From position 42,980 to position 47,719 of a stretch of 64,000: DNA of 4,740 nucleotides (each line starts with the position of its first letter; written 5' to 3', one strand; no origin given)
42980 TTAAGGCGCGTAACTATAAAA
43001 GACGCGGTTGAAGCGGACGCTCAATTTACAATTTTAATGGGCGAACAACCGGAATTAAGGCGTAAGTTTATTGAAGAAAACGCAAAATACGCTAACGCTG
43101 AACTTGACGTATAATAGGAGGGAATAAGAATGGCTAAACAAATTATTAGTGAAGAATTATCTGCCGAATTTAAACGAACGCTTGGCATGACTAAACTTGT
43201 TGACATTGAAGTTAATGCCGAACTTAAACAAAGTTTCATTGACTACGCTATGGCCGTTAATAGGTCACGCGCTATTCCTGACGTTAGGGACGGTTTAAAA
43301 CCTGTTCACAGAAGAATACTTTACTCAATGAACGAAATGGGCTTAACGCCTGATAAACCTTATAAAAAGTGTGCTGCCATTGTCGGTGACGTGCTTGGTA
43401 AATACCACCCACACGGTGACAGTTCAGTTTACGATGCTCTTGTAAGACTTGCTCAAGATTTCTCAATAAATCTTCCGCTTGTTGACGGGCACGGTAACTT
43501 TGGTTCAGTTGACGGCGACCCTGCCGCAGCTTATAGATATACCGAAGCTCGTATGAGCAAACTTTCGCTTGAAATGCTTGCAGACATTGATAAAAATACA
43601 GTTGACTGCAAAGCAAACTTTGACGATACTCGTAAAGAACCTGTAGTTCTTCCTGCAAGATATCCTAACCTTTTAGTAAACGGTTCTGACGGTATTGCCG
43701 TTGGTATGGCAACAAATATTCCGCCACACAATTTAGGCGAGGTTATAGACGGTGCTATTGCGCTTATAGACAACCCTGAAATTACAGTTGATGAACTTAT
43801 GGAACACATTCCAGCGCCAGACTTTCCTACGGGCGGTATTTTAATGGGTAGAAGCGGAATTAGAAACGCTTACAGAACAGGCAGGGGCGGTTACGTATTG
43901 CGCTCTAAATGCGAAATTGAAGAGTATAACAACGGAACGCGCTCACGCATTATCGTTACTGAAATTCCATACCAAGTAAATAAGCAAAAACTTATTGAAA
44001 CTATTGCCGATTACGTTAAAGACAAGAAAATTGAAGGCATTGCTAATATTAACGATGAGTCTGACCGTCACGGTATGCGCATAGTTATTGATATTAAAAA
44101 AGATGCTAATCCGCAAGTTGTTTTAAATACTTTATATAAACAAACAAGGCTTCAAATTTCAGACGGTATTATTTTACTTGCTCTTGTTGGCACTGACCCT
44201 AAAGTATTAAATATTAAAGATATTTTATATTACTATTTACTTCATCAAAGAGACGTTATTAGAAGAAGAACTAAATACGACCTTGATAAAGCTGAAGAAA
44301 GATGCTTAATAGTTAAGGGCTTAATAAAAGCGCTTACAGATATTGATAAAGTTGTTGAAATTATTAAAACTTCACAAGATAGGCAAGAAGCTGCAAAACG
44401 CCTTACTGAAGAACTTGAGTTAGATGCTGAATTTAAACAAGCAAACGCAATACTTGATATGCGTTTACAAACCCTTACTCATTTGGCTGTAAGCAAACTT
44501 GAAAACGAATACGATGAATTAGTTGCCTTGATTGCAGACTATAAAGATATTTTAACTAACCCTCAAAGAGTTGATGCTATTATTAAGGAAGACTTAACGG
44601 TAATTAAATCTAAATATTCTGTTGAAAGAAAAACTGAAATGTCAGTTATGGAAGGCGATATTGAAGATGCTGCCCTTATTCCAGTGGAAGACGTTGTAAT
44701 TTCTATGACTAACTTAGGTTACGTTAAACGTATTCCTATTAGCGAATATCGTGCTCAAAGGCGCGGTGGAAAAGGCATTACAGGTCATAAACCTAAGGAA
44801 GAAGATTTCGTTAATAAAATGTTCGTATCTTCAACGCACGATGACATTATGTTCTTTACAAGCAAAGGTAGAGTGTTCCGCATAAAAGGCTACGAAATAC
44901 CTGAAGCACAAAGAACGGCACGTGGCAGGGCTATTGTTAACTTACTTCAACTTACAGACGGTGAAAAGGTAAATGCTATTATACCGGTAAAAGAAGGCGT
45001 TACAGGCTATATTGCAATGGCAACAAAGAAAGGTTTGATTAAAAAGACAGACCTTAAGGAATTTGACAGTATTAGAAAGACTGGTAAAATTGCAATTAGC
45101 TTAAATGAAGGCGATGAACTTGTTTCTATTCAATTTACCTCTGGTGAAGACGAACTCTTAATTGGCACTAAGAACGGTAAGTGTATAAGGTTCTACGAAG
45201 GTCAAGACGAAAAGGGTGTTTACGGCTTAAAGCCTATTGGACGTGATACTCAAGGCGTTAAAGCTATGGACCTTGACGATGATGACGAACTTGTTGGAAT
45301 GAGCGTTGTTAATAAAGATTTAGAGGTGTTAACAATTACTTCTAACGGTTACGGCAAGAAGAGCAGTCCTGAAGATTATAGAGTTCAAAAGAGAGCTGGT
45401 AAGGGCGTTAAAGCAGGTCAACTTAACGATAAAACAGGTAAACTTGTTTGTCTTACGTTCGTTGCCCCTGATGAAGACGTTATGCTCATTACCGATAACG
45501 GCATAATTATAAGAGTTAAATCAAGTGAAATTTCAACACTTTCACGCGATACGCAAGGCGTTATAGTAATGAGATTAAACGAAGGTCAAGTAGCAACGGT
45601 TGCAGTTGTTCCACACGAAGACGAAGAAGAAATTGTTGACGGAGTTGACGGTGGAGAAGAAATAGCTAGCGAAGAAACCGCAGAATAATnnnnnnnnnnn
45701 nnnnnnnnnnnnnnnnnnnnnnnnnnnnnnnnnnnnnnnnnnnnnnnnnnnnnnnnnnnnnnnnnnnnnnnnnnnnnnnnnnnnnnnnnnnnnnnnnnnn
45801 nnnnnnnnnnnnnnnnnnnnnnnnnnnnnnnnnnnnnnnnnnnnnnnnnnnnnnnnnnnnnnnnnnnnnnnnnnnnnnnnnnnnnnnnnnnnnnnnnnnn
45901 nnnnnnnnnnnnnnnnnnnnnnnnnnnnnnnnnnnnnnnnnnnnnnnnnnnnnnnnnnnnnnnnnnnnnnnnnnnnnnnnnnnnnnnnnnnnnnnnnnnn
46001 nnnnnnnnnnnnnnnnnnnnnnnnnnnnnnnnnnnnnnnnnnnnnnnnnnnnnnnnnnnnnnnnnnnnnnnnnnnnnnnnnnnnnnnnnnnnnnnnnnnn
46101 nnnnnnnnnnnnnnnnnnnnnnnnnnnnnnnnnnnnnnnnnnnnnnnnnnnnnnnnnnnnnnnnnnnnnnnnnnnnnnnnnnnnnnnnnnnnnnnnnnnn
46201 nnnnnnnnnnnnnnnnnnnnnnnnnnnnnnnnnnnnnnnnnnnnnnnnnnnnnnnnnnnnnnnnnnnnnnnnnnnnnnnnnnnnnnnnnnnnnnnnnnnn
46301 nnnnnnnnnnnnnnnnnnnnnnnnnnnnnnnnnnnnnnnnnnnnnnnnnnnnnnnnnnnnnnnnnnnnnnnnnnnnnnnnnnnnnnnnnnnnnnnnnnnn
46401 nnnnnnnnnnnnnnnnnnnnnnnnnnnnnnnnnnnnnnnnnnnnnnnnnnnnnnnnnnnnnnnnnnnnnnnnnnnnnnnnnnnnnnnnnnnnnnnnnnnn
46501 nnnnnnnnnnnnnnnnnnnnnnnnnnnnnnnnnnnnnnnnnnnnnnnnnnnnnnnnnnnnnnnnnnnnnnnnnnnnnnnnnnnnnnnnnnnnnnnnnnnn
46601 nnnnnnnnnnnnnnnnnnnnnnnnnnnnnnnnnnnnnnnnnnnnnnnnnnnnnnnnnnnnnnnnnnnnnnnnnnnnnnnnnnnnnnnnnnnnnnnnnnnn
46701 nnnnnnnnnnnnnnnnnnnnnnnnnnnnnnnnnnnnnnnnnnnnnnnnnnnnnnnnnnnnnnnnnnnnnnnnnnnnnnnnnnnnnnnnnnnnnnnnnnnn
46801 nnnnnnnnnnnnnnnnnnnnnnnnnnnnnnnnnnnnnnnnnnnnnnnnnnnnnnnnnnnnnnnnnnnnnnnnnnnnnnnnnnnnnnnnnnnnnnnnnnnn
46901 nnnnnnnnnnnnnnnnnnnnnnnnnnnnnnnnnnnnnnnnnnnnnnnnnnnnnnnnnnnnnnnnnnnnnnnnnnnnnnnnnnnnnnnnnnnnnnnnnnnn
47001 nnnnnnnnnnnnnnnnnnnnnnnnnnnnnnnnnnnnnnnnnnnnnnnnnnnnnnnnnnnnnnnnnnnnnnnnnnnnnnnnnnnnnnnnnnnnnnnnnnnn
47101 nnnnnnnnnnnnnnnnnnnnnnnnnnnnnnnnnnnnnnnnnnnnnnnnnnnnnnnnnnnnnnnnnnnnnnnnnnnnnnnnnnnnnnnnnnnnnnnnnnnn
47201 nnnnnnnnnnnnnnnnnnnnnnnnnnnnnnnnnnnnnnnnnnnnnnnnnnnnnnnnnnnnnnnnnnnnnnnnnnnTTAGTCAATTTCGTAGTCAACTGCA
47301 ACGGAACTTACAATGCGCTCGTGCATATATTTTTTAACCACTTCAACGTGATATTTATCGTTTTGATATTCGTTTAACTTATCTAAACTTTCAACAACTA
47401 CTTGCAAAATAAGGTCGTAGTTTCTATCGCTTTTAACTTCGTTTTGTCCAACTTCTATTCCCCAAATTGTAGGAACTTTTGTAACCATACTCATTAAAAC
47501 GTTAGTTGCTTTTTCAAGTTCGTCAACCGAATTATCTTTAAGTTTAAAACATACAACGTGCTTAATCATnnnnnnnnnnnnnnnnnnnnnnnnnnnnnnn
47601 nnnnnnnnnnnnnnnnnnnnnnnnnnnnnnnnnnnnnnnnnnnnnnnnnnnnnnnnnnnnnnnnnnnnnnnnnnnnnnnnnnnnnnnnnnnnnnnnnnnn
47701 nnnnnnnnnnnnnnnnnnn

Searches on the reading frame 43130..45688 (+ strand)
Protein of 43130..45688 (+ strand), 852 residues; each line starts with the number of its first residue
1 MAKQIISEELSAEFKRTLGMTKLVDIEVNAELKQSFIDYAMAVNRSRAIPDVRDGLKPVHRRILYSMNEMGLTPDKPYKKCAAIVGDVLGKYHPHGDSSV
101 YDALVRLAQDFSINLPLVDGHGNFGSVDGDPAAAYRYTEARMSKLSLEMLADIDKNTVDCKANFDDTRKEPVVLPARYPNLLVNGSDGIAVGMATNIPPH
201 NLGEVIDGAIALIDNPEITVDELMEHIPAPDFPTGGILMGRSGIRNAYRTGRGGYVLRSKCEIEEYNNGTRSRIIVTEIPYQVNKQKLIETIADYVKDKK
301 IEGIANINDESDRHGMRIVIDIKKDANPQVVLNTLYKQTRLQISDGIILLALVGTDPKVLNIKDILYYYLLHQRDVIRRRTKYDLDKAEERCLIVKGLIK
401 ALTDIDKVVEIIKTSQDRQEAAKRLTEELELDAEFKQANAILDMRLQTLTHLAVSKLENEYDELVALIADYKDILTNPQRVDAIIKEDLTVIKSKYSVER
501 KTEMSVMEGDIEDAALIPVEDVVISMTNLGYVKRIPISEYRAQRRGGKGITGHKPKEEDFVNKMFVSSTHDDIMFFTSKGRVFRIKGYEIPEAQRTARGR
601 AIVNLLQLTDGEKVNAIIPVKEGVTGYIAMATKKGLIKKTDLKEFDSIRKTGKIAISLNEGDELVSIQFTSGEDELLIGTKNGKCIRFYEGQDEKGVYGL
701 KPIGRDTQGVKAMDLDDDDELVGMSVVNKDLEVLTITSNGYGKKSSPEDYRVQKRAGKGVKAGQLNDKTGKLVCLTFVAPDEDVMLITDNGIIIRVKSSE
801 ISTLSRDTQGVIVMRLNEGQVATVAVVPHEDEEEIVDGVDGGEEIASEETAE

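Call 13: find_related_loci(query=window:43130-45688:+, collection=genome_contigs, flank=10000)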
Query window:43130-45688:+ (852 aa) in genome_contigs; peptide patterns used: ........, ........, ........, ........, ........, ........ (x = any residue, [..] = any of these).
534 stretches matched a pattern; 445 encode a relative of the query (tblastn E <= 1e-3); the best 80 are kept; 80 distinct loci.
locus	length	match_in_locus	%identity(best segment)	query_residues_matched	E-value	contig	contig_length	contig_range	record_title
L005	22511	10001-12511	90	1-838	0e+0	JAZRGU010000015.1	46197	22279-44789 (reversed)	MAG: Christensenellaceae bacterium isolate T1900045487_YK20190181.MAGScoT_cleanbin_000008 SGB_7355_k141_2171068, whole g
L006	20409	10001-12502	90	1-833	0e+0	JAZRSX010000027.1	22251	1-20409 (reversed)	MAG: Christensenellaceae bacterium isolate T1900045345_YK20190035.MAGScoT_cleanbin_000010 SGB_6701_k141_2086686, whole g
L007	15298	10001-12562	84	1-849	0e+0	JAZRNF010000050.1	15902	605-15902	MAG: Christensenellaceae bacterium isolate T1900045412_YK20190102.MAGScoT_cleanbin_000009 SGB_7016_k141_1546943, whole g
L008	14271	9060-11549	84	1-829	0e+0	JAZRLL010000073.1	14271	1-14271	MAG: Christensenellaceae bacterium isolate T1900045435_YK20190126.MAGScoT_cleanbin_000010 SGB_7106_k141_1693892, whole g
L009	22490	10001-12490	84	1-829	0e+0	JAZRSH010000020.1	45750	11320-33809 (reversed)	MAG: Christensenellaceae bacterium isolate T1900045348_YK20190038.MAGScoT_cleanbin_000007 SGB_6726_k141_1992730, whole g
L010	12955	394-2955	79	1-852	0e+0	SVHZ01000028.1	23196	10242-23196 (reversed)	MAG: Clostridiales bacterium isolate SIG397 NODE_42425_length_23196_cov_1.684468, whole genome shotgun sequence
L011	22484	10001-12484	82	3-829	0e+0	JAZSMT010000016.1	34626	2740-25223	MAG: Christensenellaceae bacterium isolate T1900044553_TS20190019.MAGScoT_cleanbin_000016 SGB_262_k141_893110, whole gen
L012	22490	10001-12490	81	1-829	0e+0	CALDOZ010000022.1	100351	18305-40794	MAG TPA_asm: uncultured Clostridia bacterium isolate SRR6425755_bin.70_CONCOCT_v1.1_MAG genome assembly, contig: ERZ1767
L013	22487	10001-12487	81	1-829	0e+0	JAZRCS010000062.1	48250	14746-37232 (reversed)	MAG: Christensenellaceae bacterium isolate T1900045512_YK20190206.MAGScoT_cleanbin_000006 SGB_7571_k141_761618, whole ge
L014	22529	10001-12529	79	1-852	0e+0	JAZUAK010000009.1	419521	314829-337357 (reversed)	MAG: Christensenellaceae bacterium isolate T1900045320_YK20190009.MAGScoT_cleanbin_000009 SGB_6348_k141_826732, whole ge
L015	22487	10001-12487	80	1-829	0e+0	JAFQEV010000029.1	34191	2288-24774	MAG: Clostridia bacterium isolate RGIG1755 Goat_Cecum-3__c554522, whole genome shotgun sequence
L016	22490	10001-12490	80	1-829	0e+0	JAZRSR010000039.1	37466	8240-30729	MAG: Christensenellaceae bacterium isolate T1900045346_YK20190036.MAGScoT_cleanbin_000010 SGB_6712_k141_732463, whole ge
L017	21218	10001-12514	79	1-841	0e+0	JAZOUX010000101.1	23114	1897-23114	MAG: Christensenellaceae bacterium isolate T1900045529_YK20190223.MAGScoT_cleanbin_000004 SGB_7722_k141_1204581, whole g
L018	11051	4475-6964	80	1-829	0e+0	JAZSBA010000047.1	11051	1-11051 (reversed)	MAG: Christensenellaceae bacterium isolate T1900044928_TS20190394.MAGScoT_cleanbin_000071 SGB_3407_k141_1454785, whole g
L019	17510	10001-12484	80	3-829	0e+0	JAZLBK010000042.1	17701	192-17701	MAG: Christensenellaceae bacterium isolate T1900045064_TC20190058.MAGScoT_cleanbin_000019 SGB_4585_k141_2466332, whole g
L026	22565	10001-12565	95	1-852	0e+0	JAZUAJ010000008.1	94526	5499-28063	MAG: Christensenellaceae bacterium isolate T1900045320_YK20190009.MAGScoT_cleanbin_000010 SGB_6349_k141_341435, whole ge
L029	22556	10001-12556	96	1-852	0e+0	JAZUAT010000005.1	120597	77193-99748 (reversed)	MAG: Christensenellaceae bacterium isolate T1900045319_YK20190008.MAGScoT_cleanbin_000014 SGB_6337_k141_60940, whole gen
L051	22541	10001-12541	97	1-848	0e+0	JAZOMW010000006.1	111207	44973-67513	MAG: Christensenellaceae bacterium isolate T1900045644_YK20190338.MAGScoT_cleanbin_000020 SGB_8154_k141_225329, whole ge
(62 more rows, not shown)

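Call 55: search_protein_families(library=padloc, proteins=[L051:12596-13057:-, L051:13192-13455:+], max_evalue=0.01)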
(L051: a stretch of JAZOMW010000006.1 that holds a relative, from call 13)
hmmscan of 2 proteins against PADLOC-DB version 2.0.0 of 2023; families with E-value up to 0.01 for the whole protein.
L051:12596-13057:- (153 aa): 0 families

L051:13192-13455:+ (87 aa): 6 families
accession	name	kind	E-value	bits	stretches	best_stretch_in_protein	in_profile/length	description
PDLC04775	PDC-M69A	-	6e-06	24.7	1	10-78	4-71/113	-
PDLC03671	Control_protein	-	9.9e-05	20.5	1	6-75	7-75/84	control protein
PDLC04142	capH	-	0.00022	20.2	1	11-77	4-69/103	capH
PDLC04760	PDC-M64C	-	0.00042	18.6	1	10-74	23-86/93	-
PDLC04758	PDC-M64B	-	0.00044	18.7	1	10-81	27-97/123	-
PDLC04762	PDC-M64C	-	0.0082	14.2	1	14-76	28-89/97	-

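Call 57: search_protein_families(library=phrogs, proteins=[L051:12596-13057:-, L051:13192-13455:+], max_evalue=0.001)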
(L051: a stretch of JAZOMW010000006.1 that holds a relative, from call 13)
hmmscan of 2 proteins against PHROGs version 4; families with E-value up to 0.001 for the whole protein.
L051:12596-13057:- (153 aa): 1 family
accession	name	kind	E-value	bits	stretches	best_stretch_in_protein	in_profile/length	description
phrog_289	-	other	3.5e-07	30.5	1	1-145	23-138/500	GTP-binding domain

L051:13192-13455:+ (87 aa): 5 families
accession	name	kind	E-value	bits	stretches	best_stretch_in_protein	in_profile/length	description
phrog_8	-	transcription regulation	1.2e-08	35.8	1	7-82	70-144/346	transcriptional regulator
phrog_3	-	transcription regulation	5.3e-07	30.7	1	8-81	83-153/430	transcriptional repressor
phrog_147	-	transcription regulation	7.5e-05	24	1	12-64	3-55/100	transcriptional regulator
phrog_1373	-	transcription regulation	7.9e-05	23.7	1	18-70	68-119/166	transcriptional regulator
phrog_5823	-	transcription regulation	0.00048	20.4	1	13-77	6-70/404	transcriptional regulator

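Call 59: search_protein_families(library=ncbifam, proteins=[L051:12596-13057:-, L051:13192-13455:+, L029:12972-13475:+], max_evalue=0.01)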
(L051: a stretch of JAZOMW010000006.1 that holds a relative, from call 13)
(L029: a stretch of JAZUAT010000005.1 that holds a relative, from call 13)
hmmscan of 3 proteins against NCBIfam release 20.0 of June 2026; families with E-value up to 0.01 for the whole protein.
L051:12596-13057:- (153 aa): 0 families

L051:13192-13455:+ (87 aa): 1 family
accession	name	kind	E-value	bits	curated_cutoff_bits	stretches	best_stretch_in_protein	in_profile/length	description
NF007408.0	PRK09943.1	equivalog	1.2e-05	25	211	1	13-78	7-71/185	HTH-type transcriptional regulator PuuR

L029:12972-13475:+ (167 aa): 2 families
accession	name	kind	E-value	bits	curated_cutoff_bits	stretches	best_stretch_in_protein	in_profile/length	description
NF047646.1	REP_Tyr_transpos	equivalog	1e-22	80.6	80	1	23-156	6-131/146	REP-associated tyrosine transposase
NF033573.1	transpos_IS200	equivalog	0.0021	18.3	55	1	28-152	12-124/126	IS200/IS605 family transposase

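Call 60: search_protein_families(library=pfam, proteins=[L029:12972-13475:+, L051:12596-13057:-, L051:13192-13455:+, L026:12616-12813:-, L019:13066-14592:-, L012:589-801:+], max_evalue=0.01)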
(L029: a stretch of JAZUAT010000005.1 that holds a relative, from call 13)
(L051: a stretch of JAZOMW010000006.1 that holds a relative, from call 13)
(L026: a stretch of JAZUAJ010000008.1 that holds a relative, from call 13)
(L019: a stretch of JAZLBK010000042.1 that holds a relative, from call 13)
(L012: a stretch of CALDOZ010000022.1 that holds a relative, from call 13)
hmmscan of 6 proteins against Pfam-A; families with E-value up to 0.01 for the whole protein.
L029:12972-13475:+ (167 aa): 1 family
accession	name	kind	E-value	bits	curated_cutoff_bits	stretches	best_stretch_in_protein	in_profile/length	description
PF01797.21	Y1_Tnp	-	8.8e-06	26.3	23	1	27-154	5-120/121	Transposase IS200 like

L051:12596-13057:- (153 aa): 0 families

L051:13192-13455:+ (87 aa): 3 families
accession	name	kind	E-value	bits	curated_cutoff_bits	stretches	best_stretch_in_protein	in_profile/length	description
PF13443.12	HTH_26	-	6.2e-09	36.4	22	1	17-76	1-60/63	Cro/C1-type HTH DNA-binding domain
PF13744.12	HTH_37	-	0.00025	21.2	27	1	13-70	18-75/80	Helix-turn-helix domain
PF01381.28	HTH_3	-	0.0025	18.2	23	1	18-72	1-54/55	Helix-turn-helix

L026:12616-12813:- (65 aa): 1 family
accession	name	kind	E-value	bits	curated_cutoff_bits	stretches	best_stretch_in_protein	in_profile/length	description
PF05154.21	TM2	-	3.4e-19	69.2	27.9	1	7-56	1-51/51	TM2 domain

L019:13066-14592:- (508 aa): 3 families
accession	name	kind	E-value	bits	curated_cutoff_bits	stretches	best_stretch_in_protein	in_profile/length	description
PF13240.11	Zn_Ribbon_1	-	2.4e-08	33.9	25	1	4-25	1-22/23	zinc-ribbon domain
PF12773.13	DZR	-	0.00086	19.9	27.3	1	5-26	1-22/45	Double zinc ribbon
PF13248.11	Zn_ribbon_3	-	0.0019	18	27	1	5-25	5-25/26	zinc-ribbon domain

L012:589-801:+ (70 aa): 1 family
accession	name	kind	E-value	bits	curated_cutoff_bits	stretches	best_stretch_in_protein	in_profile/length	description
PF13443.12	HTH_26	-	8e-15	55.3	22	1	15-70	6-63/63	Cro/C1-type HTH DNA-binding domain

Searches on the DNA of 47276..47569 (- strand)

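Call 51: search_rna_families(source=L087, threshold=evalue, max_evalue=0.1)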
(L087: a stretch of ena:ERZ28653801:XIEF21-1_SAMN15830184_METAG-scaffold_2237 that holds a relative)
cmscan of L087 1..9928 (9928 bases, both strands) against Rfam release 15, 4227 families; matches with E-value up to 0.1: 4.
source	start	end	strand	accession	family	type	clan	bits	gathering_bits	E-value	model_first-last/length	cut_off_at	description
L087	5070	5141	+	RF01706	Gut-1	Gene; sRNA;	-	33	50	0.0021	1-77/77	no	Gut-1 RNA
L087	5167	5238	+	RF01706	Gut-1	Gene; sRNA;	-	33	50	0.0021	1-77/77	no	Gut-1 RNA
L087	5342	5434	+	RF02343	ar9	Gene; sRNA;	-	31.5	45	0.044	1-149/149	no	Alphaproteobacterial sRNA ar9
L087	4992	5060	+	RF01706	Gut-1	Gene; sRNA;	-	28.1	50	0.037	1-77/77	no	Gut-1 RNA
